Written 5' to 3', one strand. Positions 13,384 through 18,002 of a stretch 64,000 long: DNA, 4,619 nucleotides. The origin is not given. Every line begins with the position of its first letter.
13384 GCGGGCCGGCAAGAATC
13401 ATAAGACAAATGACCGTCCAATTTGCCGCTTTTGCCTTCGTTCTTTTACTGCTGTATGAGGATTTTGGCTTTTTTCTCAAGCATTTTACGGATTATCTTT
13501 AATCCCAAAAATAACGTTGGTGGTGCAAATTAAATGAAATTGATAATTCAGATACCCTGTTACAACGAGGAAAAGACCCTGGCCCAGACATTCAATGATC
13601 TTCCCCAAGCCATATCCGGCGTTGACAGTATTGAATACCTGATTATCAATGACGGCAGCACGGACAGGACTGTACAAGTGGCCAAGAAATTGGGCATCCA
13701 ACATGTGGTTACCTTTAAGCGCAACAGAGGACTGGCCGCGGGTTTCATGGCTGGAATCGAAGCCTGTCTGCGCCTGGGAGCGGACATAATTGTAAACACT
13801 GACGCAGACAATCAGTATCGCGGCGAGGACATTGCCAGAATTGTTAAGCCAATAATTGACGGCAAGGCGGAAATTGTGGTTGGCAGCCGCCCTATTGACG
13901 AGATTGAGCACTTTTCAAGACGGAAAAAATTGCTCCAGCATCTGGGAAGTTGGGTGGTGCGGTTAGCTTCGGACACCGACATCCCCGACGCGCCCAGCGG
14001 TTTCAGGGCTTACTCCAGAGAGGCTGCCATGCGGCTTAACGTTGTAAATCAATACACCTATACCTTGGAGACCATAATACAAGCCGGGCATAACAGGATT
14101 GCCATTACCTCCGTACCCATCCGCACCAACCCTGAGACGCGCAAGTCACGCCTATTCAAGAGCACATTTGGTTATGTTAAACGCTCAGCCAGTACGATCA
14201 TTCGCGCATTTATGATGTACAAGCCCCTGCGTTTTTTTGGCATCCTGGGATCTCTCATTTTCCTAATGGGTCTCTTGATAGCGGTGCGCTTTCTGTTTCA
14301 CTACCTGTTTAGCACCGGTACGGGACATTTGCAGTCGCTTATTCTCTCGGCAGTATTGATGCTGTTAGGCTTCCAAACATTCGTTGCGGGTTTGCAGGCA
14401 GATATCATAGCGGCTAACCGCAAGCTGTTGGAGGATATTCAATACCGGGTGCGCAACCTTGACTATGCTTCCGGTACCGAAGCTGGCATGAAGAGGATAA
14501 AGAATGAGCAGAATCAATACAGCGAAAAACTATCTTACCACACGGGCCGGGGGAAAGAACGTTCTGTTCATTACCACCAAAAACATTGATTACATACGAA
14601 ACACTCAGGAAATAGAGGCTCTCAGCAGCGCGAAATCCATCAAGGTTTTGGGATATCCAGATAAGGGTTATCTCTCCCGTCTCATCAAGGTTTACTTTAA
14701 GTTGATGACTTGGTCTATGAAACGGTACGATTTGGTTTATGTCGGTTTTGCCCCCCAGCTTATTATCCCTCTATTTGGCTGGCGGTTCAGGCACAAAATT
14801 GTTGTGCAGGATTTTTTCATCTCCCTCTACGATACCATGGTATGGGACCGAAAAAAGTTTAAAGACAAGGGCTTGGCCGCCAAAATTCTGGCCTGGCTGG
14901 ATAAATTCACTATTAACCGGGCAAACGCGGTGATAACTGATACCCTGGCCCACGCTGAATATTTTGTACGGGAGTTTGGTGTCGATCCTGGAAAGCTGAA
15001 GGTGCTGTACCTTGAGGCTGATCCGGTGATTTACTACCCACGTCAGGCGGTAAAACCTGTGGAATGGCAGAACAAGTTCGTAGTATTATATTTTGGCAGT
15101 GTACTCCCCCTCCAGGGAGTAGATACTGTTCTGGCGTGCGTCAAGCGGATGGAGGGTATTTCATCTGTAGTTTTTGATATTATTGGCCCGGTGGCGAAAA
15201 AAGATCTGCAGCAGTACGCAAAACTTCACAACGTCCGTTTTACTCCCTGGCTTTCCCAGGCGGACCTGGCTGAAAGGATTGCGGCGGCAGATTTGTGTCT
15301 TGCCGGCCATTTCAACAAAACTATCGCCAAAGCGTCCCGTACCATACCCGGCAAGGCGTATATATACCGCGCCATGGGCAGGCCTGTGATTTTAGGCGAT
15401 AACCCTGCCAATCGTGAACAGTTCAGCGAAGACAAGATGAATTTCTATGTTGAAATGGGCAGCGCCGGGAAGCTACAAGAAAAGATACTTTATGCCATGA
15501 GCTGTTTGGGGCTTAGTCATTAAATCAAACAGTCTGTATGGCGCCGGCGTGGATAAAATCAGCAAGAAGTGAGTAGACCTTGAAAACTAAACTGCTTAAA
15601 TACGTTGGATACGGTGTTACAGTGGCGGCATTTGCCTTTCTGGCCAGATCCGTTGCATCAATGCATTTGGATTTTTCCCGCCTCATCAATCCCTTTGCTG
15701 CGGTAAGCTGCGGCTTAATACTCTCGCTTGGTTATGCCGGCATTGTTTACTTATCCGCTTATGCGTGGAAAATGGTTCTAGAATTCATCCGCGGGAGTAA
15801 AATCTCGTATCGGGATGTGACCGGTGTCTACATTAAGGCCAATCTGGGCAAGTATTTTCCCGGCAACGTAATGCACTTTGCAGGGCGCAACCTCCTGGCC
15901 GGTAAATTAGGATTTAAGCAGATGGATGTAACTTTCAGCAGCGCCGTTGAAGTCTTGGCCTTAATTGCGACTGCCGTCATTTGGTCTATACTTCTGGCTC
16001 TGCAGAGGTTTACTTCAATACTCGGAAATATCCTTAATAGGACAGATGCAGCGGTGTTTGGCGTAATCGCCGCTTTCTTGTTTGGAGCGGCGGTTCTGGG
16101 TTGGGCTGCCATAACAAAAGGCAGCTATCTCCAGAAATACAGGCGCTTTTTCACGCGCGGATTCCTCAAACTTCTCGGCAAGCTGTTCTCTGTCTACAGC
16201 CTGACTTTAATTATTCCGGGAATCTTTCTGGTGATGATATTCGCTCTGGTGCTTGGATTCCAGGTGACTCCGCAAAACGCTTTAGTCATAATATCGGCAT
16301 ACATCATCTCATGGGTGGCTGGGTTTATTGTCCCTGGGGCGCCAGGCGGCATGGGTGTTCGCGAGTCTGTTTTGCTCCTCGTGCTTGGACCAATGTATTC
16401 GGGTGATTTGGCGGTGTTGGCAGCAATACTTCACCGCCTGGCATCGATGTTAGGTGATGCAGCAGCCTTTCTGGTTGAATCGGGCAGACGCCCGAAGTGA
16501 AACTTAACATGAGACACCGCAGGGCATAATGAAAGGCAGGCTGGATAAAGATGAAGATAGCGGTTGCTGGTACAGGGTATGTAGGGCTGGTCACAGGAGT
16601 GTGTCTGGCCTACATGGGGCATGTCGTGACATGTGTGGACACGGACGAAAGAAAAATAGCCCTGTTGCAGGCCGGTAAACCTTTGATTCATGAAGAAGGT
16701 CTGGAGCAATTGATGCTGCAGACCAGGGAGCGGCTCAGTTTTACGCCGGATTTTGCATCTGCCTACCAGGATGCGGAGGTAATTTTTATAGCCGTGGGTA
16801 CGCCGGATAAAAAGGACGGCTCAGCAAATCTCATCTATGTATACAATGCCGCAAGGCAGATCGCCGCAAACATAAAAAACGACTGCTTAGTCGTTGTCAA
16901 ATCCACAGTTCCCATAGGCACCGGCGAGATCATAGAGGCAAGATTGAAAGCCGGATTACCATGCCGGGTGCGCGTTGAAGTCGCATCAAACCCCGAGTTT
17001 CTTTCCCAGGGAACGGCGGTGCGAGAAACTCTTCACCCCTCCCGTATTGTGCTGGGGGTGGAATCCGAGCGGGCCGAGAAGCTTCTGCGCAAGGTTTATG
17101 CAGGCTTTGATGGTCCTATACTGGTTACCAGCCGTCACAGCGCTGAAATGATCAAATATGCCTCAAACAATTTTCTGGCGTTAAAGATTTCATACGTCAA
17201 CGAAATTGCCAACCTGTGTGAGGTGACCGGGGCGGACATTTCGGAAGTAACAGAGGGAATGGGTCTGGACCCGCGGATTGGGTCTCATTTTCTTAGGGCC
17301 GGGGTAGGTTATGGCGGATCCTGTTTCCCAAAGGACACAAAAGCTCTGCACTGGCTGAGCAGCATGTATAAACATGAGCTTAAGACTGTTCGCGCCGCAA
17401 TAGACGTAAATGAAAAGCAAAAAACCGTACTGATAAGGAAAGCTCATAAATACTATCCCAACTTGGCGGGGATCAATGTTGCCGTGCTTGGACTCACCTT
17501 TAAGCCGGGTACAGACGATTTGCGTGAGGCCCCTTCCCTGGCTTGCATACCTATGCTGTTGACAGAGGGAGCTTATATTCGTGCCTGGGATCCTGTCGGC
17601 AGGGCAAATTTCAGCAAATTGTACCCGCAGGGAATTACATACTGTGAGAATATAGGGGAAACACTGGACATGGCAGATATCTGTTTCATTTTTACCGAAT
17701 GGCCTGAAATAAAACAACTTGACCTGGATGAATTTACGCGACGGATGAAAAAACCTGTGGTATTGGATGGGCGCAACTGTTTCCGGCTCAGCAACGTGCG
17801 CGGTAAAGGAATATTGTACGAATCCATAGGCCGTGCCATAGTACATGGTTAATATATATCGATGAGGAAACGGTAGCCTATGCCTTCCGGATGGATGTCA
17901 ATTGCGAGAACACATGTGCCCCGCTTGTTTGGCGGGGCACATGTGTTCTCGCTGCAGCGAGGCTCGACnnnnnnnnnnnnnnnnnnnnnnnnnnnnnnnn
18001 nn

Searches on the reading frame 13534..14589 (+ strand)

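Call 65: search_protein_families(library=pfam, proteins=[window:13534-14589:+], max_evalue=0.00001)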
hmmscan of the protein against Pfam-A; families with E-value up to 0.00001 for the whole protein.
window:13534-14589:+ (351 aa): 1 family
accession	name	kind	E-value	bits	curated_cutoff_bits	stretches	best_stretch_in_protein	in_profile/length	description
PF00535.33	Glycos_transf_2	-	3.5e-26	92.6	23.3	1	7-165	4-164/168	Glycosyl transferase family 2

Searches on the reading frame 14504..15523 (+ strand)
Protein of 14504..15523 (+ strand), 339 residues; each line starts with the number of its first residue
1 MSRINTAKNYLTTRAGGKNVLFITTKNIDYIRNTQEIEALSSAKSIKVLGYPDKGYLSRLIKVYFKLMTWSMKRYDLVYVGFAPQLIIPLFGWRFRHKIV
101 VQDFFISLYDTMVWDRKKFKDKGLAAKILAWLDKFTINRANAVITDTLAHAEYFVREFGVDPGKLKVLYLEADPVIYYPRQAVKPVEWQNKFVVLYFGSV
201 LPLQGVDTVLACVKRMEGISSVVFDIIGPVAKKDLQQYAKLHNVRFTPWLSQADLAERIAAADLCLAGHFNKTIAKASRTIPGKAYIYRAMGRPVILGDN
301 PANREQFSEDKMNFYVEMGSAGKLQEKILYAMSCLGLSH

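Call 65: search_protein_families(library=pfam, proteins=[window:14504-15523:+], max_evalue=0.00001)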
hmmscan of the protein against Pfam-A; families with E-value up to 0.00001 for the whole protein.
window:14504-15523:+ (339 aa): 3 families
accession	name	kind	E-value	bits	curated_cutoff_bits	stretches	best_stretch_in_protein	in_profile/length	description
PF13692.12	Glyco_trans_1_4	-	1.1e-10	42.4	27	1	192-331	2-139/142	Glycosyl transferases group 1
PF00534.26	Glycos_transf_1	-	5.4e-07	29.7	26.4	1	189-333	13-157/172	Glycosyl transferases group 1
PF13439.12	Glyco_transf_4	-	1e-05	26.1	28.5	0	55-169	52-163/170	Glycosyltransferase Family 4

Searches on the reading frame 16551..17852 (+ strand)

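Call 65: search_protein_families(library=pfam, proteins=[window:16551-17852:+], max_evalue=0.00001)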
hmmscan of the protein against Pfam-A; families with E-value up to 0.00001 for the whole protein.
window:16551-17852:+ (433 aa): 3 families
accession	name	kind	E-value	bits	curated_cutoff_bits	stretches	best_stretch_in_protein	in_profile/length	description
PF03721.20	UDPG_MGDP_dh_N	-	3.9e-59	199.8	27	1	1-181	1-186/187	UDP-glucose/GDP-mannose dehydrogenase family, NAD binding domain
PF00984.24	UDPG_MGDP_dh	-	2.5e-37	127.3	25.4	1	197-288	2-93/94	UDP-glucose/GDP-mannose dehydrogenase family, central domain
PF03720.21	UDPG_MGDP_dh_C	-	4.1e-30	104.6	30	1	311-411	1-101/103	UDP-glucose/GDP-mannose dehydrogenase family, UDP binding domain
